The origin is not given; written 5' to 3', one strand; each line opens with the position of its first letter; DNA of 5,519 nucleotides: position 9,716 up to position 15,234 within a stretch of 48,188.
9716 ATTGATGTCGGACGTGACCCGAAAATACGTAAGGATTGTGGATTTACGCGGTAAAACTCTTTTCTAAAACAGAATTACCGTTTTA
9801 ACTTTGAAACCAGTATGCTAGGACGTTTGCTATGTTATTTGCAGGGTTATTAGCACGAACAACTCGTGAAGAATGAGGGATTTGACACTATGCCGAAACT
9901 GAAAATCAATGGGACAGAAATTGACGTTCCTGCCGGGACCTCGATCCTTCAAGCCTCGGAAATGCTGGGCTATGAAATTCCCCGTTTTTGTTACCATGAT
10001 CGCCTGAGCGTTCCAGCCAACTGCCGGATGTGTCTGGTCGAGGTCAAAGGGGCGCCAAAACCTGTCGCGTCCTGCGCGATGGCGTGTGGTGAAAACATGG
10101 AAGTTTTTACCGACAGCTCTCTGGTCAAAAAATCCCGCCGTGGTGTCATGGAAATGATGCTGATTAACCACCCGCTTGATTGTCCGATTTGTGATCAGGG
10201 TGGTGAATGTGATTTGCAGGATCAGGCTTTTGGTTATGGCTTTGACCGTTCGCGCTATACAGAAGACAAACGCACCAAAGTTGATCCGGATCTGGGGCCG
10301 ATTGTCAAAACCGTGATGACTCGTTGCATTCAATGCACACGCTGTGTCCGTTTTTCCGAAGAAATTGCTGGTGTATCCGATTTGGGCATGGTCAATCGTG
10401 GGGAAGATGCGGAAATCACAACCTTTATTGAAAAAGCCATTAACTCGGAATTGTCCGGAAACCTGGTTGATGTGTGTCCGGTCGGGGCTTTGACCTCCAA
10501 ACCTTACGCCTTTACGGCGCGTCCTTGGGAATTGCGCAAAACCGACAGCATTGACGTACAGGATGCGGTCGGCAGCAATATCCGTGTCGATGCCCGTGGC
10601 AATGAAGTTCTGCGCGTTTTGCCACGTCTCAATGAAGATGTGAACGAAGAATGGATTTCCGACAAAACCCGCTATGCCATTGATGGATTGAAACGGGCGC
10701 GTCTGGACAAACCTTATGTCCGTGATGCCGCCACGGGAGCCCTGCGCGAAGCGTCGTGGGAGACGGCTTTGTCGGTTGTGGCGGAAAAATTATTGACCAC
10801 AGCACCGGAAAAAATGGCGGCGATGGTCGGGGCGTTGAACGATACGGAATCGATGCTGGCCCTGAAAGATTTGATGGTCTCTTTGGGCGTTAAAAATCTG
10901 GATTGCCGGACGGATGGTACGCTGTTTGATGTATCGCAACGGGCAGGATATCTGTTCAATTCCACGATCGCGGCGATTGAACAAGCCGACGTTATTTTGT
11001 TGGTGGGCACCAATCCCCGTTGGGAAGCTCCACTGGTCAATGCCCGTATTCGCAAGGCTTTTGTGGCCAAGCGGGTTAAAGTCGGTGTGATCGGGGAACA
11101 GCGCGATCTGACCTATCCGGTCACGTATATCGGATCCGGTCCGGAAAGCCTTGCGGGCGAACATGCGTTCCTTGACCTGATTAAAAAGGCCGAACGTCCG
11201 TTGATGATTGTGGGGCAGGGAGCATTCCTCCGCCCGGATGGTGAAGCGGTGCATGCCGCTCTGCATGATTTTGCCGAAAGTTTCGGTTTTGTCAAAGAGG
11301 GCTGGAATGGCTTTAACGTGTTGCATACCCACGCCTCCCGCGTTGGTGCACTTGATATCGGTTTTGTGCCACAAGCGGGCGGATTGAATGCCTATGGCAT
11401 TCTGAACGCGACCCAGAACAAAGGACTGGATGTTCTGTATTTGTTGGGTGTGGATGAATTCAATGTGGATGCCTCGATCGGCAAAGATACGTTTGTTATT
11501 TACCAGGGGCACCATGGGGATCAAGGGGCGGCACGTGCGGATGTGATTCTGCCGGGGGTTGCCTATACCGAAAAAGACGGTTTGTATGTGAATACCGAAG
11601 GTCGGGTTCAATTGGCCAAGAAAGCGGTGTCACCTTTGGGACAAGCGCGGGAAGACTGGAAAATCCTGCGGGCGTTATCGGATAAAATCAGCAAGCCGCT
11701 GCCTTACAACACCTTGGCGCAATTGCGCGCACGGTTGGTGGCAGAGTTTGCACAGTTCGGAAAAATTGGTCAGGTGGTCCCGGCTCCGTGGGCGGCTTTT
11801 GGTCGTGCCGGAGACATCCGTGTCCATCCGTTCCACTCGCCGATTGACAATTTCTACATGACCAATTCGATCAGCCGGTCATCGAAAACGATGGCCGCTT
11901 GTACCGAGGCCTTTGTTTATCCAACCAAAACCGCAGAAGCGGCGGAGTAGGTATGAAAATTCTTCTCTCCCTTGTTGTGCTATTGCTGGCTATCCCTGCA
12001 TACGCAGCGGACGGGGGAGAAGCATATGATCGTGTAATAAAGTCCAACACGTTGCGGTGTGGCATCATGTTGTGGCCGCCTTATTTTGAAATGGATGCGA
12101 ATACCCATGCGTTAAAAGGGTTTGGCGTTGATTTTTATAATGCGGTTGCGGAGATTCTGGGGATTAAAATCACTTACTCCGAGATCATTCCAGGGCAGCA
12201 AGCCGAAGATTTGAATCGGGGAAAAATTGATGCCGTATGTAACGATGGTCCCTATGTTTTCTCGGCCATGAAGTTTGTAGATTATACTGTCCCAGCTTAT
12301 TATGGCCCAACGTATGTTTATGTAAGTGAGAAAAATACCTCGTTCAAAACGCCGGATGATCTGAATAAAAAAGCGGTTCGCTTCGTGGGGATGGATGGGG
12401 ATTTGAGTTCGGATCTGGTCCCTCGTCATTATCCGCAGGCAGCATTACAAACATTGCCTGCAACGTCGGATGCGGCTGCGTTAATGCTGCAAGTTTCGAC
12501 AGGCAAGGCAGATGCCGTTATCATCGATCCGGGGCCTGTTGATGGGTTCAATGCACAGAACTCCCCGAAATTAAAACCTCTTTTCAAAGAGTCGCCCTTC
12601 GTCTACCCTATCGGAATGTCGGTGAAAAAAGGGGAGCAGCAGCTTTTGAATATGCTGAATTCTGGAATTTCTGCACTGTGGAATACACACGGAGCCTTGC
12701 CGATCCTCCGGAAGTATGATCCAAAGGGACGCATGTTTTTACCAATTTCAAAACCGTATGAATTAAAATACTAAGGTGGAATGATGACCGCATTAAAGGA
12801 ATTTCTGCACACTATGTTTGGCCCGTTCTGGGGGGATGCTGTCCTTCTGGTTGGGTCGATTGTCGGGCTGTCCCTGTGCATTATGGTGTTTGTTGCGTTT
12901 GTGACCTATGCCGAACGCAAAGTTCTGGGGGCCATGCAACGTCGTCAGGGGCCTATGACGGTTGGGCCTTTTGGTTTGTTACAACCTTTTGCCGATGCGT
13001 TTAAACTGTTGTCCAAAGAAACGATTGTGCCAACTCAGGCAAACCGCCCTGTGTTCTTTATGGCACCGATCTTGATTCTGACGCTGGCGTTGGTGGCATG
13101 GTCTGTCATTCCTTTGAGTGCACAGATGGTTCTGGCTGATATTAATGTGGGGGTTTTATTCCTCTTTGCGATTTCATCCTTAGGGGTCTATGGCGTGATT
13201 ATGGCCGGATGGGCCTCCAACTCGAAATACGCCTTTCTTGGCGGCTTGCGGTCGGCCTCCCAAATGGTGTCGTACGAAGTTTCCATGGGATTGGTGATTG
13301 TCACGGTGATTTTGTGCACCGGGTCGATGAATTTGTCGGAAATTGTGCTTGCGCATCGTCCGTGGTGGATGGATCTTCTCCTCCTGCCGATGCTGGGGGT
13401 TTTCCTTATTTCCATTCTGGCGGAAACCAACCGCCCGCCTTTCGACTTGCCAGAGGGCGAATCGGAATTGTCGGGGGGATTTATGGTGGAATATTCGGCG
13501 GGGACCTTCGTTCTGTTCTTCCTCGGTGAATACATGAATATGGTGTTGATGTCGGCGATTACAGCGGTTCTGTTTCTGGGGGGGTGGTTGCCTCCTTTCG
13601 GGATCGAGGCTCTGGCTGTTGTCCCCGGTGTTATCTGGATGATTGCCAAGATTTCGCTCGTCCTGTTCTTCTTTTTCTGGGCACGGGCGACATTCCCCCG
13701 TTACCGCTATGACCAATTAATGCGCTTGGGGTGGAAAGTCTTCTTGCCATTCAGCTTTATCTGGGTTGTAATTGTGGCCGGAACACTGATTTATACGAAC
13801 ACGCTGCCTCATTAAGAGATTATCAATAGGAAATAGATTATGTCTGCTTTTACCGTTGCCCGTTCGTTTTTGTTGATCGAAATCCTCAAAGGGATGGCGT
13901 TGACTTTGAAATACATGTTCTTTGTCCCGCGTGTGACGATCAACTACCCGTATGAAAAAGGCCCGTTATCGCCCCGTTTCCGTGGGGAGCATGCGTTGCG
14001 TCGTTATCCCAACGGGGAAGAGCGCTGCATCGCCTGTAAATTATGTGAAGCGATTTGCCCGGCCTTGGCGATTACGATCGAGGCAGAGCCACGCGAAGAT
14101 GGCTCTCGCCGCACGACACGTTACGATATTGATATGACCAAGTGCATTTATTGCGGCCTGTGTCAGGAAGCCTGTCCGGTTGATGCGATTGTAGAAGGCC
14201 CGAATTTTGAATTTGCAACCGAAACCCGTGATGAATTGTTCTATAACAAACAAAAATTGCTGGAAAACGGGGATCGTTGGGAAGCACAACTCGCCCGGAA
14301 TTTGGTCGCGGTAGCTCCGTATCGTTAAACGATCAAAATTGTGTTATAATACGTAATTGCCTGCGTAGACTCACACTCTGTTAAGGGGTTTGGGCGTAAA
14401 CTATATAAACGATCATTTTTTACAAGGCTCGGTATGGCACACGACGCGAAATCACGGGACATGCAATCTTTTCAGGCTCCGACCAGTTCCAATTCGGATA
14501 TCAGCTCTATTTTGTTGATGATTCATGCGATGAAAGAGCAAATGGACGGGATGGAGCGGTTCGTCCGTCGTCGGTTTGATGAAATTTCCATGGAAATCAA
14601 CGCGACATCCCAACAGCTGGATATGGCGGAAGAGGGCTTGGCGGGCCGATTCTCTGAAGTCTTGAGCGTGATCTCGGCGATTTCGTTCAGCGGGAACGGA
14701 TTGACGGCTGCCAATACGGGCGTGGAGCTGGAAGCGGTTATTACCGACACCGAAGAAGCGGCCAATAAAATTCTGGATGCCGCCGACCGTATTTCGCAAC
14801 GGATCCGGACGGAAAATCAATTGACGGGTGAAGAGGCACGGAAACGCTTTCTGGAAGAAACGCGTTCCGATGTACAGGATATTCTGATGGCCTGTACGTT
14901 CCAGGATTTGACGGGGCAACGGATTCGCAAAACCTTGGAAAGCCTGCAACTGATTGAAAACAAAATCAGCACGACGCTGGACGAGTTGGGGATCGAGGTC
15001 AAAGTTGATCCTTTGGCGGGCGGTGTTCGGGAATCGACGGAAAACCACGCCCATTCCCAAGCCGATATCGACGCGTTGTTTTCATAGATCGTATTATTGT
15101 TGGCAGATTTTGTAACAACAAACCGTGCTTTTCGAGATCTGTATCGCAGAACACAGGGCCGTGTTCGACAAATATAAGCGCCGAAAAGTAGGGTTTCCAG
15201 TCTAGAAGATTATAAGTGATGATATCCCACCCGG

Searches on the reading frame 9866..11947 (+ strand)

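Call 43: search_protein_families(library=pfam, proteins=[window:9866-11947:+], max_evalue=0.00001)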
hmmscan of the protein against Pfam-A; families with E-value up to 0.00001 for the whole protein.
window:9866-11947:+ (694 aa): 8 families
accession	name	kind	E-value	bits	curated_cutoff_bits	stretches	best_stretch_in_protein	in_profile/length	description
PF00384.28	Molybdopterin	-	4.9e-99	332.1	24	1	279-606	1-352/353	Molybdopterin oxidoreductase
PF22117.2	Fer4_Nqo3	-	2.1e-33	114.7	27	1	144-210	1-67/67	NADH-quinone oxidoreductase subunit 3, ferredoxin-like domain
PF22151.2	Fer4_NDSU1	-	5.9e-30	103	23.8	1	223-273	1-51/51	NADH-ubiquinone oxidoreductase NDSU1/NuoG-like, 4Fe-4S domain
PF10588.14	NADH-G_4Fe-4S_3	-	1.3e-17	63.5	27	1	91-130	1-40/40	NADH-ubiquinone oxidoreductase-G iron-sulfur binding region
PF13510.11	Fer2_4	-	1e-14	54.8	22.8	1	11-84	5-81/82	2Fe-2S iron-sulfur cluster binding domain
PF09326.16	NADH_dhqG_C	-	1.3e-14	55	25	1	643-679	15-51/51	NADH-ubiquinone oxidoreductase subunit G, C-terminal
PF00111.32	Fer2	-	5.4e-06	26.7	21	1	14-61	3-48/77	2Fe-2S iron-sulfur cluster binding domain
PF00205.28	TPP_enzyme_M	-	7.9e-06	26.1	30.4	0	435-474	4-39/137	Thiamine pyrophosphate enzyme, central domain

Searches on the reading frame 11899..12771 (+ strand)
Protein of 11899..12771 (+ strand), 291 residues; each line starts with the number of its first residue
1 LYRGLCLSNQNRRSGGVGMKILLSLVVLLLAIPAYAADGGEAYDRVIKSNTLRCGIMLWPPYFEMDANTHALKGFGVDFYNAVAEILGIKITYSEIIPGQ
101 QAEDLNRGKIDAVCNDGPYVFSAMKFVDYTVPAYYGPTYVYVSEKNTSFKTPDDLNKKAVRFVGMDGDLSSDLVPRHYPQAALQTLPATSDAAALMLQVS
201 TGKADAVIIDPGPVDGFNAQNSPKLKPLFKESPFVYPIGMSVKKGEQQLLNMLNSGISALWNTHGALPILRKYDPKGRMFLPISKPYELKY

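Call 43: search_protein_families(library=pfam, proteins=[window:11899-12771:+], max_evalue=0.00001)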
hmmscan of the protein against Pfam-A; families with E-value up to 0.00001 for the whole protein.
window:11899-12771:+ (291 aa): 1 family
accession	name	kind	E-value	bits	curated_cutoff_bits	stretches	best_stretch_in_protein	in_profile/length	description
PF00497.25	SBP_bac_3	-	7.6e-14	52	26.4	1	55-264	4-120/132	Bacterial extracellular solute-binding proteins, family 3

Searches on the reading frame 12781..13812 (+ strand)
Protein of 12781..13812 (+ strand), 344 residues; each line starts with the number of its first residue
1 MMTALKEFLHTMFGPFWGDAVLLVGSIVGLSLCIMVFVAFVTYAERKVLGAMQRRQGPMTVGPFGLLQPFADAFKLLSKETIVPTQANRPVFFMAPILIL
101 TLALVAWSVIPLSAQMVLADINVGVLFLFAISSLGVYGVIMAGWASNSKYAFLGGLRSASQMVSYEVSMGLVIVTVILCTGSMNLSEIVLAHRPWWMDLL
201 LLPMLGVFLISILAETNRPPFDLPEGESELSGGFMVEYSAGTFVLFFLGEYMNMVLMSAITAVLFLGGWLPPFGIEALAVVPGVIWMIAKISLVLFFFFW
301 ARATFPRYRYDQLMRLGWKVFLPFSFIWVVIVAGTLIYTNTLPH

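Call 43: search_protein_families(library=pfam, proteins=[window:12781-13812:+], max_evalue=0.00001)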
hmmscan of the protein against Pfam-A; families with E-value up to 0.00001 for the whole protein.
window:12781-13812:+ (344 aa): 1 family
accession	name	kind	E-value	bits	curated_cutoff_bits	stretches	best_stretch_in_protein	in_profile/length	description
PF00146.26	NADHdh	-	1.1e-122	409.6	27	1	27-333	3-298/298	NADH dehydrogenase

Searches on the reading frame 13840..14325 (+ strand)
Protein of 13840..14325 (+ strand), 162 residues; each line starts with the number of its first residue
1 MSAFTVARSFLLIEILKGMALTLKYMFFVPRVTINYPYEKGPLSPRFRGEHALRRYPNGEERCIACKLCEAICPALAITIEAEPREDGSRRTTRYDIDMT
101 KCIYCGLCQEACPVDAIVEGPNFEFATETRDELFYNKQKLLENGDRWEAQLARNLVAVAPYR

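Call 43: search_protein_families(library=pfam, proteins=[window:13840-14325:+], max_evalue=0.00001)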
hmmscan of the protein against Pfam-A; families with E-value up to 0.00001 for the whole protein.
window:13840-14325:+ (162 aa): 10 families
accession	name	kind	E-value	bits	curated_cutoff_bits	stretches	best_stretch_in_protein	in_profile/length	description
PF00037.32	Fer4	-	2.9e-14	52.6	21.1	1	96-117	2-23/24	4Fe-4S binding domain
PF12838.12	Fer4_7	-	2.1e-12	47.8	27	1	62-116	1-52/52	4Fe-4S dicluster domain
PF13484.11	Fer4_16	-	7.2e-10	39.9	30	0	101-136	1-33/66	4Fe-4S double cluster binding domain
PF14697.11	Fer4_21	-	3.2e-09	37.2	35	0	97-119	3-28/59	4Fe-4S dicluster domain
PF13183.11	Fer4_8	-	3.3e-09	37.6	27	1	61-115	3-67/68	4Fe-4S dicluster domain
PF13237.11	Fer4_10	-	2.2e-08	34.4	25.5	1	60-113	6-53/53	4Fe-4S dicluster domain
PF13187.11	Fer4_9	-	5.8e-08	33.1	27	1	62-117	1-52/52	4Fe-4S dicluster domain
PF12837.12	Fer4_6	-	1.3e-07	31.7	25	0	97-117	4-24/24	4Fe-4S binding domain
PF12797.12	Fer4_2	-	2.1e-07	30.9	24.5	0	97-114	5-22/22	4Fe-4S binding domain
PF12800.12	Fer4_4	-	2.9e-06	27.6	24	0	61-75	2-16/17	4Fe-4S binding domain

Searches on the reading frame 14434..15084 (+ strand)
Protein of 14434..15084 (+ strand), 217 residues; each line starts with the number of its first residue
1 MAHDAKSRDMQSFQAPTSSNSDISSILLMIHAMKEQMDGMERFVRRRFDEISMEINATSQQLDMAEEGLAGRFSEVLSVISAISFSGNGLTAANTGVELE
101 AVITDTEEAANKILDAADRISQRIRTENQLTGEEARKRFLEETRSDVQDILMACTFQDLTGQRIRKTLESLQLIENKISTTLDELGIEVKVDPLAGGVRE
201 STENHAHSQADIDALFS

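Call 43: search_protein_families(library=pfam, proteins=[window:14434-15084:+], max_evalue=0.00001)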
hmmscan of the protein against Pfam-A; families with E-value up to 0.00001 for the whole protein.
window:14434-15084:+ (217 aa): 1 family
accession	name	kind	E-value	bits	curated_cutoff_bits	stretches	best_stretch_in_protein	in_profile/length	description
PF04344.18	CheZ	-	6.4e-09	36.4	30.7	1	140-215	111-197/203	Chemotaxis phosphatase, CheZ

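Call 46: search_protein_families(library=ncbifam, proteins=[window:14434-15084:+], max_evalue=0.001)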
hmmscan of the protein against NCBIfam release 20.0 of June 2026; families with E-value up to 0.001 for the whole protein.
window:14434-15084:+ (217 aa): 1 family
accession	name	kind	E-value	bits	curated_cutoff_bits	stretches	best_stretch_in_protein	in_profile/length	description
NF008368.0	PRK11166.1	equivalog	1.1e-07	31.9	257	1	141-182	128-169/217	protein phosphatase CheZ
